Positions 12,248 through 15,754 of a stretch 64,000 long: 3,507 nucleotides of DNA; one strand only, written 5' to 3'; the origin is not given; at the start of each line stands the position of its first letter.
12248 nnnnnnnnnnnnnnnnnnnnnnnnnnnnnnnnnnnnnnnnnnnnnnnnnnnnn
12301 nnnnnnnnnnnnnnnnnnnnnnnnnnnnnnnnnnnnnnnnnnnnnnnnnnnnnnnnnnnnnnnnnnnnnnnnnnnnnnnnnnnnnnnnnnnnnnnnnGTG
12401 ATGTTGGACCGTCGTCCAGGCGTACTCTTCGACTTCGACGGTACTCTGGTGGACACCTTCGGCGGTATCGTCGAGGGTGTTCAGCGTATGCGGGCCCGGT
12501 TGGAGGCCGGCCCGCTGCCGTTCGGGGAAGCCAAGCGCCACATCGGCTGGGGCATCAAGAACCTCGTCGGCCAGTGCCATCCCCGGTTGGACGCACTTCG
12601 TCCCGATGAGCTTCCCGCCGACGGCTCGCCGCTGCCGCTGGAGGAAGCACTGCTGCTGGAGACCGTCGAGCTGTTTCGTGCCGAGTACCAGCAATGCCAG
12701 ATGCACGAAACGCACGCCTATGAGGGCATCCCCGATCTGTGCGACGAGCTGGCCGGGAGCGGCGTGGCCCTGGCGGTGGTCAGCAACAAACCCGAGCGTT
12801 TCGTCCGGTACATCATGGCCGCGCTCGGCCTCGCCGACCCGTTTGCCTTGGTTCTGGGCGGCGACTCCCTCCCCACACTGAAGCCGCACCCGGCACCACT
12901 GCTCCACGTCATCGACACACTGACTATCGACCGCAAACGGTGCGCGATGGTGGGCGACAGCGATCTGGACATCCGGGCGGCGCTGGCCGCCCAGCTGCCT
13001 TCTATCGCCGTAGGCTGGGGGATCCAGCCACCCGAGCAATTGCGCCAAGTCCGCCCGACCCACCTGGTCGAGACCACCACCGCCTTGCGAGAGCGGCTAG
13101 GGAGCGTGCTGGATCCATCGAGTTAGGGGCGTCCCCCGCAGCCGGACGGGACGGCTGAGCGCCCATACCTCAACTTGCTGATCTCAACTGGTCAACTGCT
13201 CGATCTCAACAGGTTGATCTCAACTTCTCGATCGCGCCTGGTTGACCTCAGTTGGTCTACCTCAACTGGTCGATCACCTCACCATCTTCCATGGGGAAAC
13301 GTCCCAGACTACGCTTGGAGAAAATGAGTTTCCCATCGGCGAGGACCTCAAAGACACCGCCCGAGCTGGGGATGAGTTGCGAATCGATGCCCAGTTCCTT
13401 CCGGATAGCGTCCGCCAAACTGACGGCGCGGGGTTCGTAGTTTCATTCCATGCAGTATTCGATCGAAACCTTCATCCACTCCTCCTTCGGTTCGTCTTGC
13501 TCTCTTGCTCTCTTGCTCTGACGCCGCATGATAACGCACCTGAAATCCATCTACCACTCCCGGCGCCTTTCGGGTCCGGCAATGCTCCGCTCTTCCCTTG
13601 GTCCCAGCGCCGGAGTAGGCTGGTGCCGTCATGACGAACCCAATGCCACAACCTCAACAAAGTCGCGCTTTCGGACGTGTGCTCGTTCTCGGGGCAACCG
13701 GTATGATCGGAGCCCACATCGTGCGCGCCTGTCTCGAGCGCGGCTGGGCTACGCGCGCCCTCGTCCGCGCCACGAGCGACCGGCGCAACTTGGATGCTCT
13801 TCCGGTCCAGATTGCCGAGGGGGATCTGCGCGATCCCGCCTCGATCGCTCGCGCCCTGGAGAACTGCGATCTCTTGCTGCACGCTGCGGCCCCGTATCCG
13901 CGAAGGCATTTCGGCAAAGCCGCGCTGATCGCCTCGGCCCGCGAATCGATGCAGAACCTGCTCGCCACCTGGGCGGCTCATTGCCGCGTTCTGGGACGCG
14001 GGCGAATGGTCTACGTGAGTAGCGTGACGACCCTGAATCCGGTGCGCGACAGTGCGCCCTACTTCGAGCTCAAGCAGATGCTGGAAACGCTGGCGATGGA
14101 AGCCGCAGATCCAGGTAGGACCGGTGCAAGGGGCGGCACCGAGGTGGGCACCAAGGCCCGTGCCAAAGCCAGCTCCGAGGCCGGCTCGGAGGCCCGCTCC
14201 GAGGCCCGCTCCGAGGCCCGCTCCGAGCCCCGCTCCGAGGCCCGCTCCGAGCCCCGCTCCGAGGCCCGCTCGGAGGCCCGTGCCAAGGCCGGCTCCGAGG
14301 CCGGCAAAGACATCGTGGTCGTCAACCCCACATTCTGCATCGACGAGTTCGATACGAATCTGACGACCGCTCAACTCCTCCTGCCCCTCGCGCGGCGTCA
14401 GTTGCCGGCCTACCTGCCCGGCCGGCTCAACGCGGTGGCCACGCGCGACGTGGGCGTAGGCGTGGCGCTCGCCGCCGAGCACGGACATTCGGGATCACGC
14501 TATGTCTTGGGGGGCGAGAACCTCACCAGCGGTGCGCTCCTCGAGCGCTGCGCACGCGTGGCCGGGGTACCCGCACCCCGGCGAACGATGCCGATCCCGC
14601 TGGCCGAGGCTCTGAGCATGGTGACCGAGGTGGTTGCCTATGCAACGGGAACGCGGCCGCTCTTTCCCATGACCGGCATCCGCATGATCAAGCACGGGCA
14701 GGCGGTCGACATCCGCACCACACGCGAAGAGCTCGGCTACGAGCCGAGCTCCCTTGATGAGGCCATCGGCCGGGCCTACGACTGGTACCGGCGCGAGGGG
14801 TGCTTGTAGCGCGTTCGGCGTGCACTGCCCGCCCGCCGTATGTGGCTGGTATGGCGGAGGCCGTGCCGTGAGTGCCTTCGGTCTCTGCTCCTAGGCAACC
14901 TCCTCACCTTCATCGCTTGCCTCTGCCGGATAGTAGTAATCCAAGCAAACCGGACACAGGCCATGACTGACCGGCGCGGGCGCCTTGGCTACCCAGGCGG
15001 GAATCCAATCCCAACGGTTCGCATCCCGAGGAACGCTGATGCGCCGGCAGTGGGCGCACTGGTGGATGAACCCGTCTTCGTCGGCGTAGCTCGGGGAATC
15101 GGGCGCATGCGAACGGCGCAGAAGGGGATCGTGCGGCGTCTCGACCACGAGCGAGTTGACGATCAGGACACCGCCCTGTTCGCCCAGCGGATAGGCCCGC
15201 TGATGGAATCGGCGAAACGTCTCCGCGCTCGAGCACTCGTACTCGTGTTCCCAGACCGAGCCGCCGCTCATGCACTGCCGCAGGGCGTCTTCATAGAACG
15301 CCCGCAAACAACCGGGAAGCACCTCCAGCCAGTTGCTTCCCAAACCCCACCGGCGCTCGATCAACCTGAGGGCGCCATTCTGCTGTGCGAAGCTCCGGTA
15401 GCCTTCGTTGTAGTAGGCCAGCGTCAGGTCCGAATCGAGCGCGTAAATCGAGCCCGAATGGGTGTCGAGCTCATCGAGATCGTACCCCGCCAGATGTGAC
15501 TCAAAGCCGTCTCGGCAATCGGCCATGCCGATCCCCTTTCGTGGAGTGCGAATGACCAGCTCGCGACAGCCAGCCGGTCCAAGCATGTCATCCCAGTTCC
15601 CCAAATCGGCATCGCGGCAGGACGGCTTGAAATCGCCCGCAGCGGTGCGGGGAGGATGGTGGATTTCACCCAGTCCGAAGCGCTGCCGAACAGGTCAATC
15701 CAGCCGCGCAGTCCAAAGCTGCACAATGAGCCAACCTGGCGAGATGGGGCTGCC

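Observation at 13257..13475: Hidden selenoprotein: SelW/Rdx-family gene with in-frame UGA (CxxU) missed by the stop-delimited ORF track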

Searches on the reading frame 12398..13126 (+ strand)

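Call 17: search_protein_families(library=pfam, proteins=[window:12398-13126:+], max_evalue=0.00001)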
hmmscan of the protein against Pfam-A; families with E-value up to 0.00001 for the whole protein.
window:12398-13126:+ (242 aa): 4 families
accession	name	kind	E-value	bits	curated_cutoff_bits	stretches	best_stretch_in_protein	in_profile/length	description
PF13419.12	HAD_2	-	1.1e-30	107.5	23.8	1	9-205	1-178/178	Haloacid dehalogenase-like hydrolase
PF00702.32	Hydrolase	-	1.9e-24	87.6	26.4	1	8-198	3-190/191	haloacid dehalogenase-like hydrolase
PF13242.12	Hydrolase_like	-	1e-11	45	22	1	162-227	4-72/75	HAD-hyrolase-like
PF12710.13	HAD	-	1e-09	39.6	27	1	9-195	1-188/189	haloacid dehalogenase-like hydrolase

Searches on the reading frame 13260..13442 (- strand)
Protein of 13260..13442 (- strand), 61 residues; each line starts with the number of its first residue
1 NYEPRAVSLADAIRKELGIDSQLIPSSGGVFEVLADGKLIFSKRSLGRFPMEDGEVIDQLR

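Call 4: search_protein_families(library=pfam, proteins=[window:13260-13418:-], max_evalue=1)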
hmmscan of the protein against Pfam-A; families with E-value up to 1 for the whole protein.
seq(53 aa): 2 families
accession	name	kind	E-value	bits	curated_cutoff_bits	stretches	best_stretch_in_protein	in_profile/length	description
PF10262.15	Rdx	-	6e-08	33.2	22.6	1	11-44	32-65/74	Rdx family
PF08305.17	NPCBM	-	0.18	12.2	23.9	1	6-38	62-94/137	NPCBM/NEW2 domain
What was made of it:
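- N-terminal contribution: the 19 residues missing from the stop-delimited ORF add 28 bits to the Pfam score (call 4). The fragment lacks the first strand and the redox motif, and scores 28 bits less on Pfam Rdx (call 4).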

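Call 30: search_protein_representatives(protein=window:13260-13442:-)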
Query: 61 residues. Proteins with E-value up to 0.001 (for the whole library): 333; up to 1e-10: 3; up to 1e-30: 0. The best 150 are listed.
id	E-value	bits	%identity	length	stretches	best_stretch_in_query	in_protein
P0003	1.4e-11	59.6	60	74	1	1-56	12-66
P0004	1.7e-11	59.4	32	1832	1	12-48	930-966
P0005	2.8e-11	58.6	58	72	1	1-60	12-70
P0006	1.2e-10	56.7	62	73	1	2-53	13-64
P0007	1.6e-10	56.3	60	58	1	9-61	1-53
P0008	2.0e-10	56.0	62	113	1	2-58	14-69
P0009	2.3e-10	55.8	55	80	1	1-56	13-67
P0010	3.0e-10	55.4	54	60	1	4-60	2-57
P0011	3.8e-10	55.1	58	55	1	9-60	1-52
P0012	6.0e-10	54.5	53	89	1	2-59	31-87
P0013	4.7e-09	51.7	55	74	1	1-56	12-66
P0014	9.8e-09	50.7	58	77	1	1-58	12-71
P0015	1.2e-08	50.5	58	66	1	5-52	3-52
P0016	1.5e-08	50.1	54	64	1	4-53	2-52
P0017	1.7e-08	49.9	52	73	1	1-55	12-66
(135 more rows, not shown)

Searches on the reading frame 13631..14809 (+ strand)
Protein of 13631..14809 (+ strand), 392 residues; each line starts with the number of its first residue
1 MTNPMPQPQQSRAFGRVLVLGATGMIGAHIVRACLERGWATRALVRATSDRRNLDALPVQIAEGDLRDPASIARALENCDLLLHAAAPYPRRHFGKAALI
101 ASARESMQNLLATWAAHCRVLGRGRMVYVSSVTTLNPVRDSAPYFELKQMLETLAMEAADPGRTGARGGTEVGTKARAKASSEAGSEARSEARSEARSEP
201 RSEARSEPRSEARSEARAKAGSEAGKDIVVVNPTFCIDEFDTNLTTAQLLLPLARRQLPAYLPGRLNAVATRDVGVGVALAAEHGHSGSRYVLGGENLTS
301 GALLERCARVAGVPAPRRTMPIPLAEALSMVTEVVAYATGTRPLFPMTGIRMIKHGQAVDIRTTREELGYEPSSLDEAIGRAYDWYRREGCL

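Call 17: search_protein_families(library=pfam, proteins=[window:13631-14809:+], max_evalue=0.00001)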
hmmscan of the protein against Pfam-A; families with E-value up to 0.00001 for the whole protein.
window:13631-14809:+ (392 aa): 4 families
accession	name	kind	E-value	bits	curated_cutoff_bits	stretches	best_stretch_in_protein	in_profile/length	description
PF01370.27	Epimerase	-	1.8e-15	57.5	20.9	1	17-140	1-124/240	NAD dependent epimerase/dehydratase family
PF13460.12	NAD_binding_10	-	1.5e-13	51.5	27.2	1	21-148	1-115/184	NAD(P)H-binding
PF05368.20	NmrA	-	2.1e-13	50.9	27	1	16-84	4-75/298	NmrA-like family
PF01073.25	3Beta_HSD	-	2.9e-06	26.9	22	1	18-137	1-122/280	3-beta hydroxysteroid dehydrogenase/isomerase family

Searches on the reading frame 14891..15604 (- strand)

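Call 17: search_protein_families(library=pfam, proteins=[window:14891-15604:-], max_evalue=0.00001)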
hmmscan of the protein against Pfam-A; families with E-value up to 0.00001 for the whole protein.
window:14891-15604:- (237 aa): 1 family
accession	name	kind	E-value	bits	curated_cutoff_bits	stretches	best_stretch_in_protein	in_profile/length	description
PF08448.16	PAS_4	-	3e-06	27.9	23.1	1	51-147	6-96/110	PAS fold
